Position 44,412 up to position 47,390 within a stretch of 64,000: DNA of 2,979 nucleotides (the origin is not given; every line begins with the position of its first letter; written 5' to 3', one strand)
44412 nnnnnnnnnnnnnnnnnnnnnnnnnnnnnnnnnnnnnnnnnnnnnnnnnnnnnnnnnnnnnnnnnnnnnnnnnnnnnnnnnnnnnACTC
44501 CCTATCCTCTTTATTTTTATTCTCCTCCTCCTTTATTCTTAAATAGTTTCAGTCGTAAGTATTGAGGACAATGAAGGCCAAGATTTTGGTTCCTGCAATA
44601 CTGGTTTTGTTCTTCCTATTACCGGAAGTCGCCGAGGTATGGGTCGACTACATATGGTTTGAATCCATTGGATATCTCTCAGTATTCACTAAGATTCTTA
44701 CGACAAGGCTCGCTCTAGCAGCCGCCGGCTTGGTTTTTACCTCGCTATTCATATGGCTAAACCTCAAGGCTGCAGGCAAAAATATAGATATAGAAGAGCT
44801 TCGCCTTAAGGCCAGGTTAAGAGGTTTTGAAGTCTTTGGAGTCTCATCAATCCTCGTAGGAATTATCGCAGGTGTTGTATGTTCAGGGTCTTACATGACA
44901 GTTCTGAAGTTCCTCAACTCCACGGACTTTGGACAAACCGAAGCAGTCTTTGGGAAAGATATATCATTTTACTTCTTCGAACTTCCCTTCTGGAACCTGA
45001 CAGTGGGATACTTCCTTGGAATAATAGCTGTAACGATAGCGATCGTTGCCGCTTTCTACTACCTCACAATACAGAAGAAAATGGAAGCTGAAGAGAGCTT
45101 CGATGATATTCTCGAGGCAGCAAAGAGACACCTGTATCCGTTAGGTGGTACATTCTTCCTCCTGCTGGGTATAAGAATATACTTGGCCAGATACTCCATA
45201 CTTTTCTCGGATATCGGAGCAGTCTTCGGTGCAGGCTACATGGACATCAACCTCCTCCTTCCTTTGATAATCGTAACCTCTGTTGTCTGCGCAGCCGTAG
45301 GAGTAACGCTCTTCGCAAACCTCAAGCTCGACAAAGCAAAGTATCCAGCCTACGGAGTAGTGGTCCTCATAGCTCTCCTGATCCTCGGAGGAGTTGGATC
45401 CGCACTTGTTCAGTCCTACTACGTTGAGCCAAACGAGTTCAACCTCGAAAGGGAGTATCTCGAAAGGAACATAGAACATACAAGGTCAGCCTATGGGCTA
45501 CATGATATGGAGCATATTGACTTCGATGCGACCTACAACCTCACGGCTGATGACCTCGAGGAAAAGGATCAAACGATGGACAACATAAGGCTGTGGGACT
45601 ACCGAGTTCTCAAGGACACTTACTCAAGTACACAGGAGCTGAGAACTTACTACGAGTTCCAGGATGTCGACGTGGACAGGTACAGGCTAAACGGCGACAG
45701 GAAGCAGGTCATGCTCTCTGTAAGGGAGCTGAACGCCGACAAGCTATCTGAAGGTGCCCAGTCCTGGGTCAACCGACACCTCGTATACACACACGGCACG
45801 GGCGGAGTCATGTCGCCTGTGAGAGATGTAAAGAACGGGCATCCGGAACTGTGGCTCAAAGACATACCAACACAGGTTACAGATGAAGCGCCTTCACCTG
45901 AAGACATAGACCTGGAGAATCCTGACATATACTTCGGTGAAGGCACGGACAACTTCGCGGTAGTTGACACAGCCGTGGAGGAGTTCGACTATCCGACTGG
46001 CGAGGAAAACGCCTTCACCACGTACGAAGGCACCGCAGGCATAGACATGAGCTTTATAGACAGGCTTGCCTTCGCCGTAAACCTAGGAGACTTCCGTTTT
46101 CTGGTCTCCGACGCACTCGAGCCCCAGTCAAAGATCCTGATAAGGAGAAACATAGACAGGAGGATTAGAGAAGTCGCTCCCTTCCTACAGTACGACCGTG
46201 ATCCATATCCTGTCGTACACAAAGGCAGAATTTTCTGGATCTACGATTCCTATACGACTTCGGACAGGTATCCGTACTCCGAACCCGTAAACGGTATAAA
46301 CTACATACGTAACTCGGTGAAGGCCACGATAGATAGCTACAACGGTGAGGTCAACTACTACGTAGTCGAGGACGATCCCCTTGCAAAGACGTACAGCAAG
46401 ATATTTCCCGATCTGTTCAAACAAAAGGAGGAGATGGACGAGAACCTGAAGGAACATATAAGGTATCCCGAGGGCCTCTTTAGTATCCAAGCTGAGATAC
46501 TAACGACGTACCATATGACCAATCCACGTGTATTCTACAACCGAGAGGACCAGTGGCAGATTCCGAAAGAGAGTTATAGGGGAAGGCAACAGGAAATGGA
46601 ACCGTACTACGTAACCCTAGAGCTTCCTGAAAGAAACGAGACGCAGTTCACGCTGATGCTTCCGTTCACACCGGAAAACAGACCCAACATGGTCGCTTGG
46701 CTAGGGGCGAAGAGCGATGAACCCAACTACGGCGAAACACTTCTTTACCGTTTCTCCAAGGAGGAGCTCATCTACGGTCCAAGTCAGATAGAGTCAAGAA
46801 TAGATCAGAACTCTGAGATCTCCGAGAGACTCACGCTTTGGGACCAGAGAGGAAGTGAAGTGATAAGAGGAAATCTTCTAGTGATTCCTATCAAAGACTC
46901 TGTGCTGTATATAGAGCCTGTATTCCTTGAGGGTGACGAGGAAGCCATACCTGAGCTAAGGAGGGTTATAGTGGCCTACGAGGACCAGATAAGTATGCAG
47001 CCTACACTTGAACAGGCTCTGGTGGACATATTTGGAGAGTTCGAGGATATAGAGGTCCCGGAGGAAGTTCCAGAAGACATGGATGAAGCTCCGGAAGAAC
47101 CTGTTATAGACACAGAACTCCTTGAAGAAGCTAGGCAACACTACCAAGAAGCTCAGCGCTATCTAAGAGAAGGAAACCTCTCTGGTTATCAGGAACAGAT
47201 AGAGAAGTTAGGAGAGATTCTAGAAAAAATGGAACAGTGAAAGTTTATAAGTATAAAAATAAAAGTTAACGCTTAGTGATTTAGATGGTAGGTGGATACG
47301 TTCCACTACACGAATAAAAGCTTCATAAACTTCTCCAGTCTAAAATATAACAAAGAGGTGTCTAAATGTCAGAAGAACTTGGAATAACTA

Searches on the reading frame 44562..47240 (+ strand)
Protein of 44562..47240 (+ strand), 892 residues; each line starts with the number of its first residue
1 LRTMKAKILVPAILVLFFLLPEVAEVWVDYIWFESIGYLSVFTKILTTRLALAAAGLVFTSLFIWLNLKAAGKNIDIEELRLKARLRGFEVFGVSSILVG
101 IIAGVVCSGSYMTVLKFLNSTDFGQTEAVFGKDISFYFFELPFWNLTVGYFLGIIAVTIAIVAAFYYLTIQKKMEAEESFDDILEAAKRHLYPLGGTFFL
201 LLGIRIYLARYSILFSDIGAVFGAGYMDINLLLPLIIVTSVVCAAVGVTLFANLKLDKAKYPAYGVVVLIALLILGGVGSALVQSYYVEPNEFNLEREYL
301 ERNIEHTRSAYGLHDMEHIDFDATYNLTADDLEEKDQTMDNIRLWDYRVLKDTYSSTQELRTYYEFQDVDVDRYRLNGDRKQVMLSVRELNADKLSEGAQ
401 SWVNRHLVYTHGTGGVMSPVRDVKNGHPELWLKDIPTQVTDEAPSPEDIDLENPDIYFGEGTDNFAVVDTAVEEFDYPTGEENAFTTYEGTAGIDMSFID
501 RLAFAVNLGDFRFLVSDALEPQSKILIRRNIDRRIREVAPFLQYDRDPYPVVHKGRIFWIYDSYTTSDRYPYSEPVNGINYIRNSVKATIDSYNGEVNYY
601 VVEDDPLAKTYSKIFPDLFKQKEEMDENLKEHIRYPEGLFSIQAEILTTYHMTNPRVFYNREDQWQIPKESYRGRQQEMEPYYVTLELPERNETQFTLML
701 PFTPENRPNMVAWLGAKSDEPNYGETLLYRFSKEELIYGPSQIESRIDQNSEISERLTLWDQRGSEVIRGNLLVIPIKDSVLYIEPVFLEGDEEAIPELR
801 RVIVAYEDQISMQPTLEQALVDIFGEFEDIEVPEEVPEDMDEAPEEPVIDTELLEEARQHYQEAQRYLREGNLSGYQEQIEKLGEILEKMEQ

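Call 73: search_protein_families(library=pfam, proteins=[window:44562-47240:+], max_evalue=0.001)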
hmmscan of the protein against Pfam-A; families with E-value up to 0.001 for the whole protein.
window:44562-47240:+ (892 aa): 1 family
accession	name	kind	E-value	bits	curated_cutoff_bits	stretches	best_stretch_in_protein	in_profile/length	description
PF03699.18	UPF0182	-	5.1e-283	941.3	27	1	8-760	3-770/770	Uncharacterised protein family (UPF0182)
